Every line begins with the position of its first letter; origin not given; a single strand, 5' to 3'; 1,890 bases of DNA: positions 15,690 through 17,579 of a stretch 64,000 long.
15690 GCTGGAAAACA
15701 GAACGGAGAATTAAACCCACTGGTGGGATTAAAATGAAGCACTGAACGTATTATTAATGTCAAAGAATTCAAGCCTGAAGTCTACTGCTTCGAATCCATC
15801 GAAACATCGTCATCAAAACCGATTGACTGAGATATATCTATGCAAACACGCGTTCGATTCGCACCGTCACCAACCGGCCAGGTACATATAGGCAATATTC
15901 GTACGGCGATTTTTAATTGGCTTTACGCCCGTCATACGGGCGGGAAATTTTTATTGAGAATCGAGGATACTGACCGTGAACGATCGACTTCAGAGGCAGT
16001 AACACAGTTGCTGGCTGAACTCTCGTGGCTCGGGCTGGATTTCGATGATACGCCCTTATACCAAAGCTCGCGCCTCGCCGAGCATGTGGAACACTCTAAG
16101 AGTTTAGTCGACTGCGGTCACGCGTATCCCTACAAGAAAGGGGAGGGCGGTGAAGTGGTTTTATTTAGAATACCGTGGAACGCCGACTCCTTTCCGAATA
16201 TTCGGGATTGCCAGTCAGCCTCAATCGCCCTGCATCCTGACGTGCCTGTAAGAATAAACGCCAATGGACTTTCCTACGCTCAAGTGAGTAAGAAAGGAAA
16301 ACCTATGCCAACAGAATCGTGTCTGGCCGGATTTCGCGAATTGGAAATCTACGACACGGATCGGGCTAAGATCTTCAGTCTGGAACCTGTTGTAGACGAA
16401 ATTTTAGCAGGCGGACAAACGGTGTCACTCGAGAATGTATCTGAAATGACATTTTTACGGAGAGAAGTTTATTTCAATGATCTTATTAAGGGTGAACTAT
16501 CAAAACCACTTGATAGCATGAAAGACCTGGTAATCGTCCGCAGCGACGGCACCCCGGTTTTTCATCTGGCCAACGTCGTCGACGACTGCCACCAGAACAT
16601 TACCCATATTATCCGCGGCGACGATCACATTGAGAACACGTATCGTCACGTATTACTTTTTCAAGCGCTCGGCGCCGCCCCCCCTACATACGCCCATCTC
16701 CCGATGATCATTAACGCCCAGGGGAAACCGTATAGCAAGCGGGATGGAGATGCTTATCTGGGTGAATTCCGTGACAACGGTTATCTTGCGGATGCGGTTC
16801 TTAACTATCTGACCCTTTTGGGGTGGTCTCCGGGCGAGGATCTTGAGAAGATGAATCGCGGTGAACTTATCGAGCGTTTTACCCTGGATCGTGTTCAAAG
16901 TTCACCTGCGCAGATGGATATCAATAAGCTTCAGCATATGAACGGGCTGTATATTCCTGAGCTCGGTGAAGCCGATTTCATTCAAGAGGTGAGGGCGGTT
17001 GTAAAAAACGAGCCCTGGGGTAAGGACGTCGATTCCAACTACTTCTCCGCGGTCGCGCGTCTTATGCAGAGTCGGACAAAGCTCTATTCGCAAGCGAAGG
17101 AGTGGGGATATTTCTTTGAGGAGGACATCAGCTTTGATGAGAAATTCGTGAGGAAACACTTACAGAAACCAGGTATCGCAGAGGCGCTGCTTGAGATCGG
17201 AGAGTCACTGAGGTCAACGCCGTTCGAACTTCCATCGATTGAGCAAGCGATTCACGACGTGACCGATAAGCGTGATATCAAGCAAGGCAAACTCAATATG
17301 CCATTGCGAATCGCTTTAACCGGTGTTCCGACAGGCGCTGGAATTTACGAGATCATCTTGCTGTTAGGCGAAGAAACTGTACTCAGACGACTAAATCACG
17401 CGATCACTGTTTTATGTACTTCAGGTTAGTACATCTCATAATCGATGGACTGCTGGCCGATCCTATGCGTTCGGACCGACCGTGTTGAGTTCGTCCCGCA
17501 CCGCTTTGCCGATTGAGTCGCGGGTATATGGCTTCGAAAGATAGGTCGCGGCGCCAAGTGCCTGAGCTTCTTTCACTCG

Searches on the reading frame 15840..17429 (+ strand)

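Call 78: search_protein_families(library=pfam, proteins=[window:15840-17429:+], max_evalue=0.00001)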
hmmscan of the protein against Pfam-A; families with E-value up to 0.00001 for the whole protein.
window:15840-17429:+ (529 aa): 2 families
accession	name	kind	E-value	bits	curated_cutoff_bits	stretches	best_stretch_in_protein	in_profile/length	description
PF00749.27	tRNA-synt_1c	-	2.4e-70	237.4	23.4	2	209-365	155-313/314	tRNA synthetases class I (E and Q), catalytic domain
PF19269.4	Anticodon_2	-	1.4e-25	90.8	23.6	1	391-522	7-141/141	Anticodon binding domain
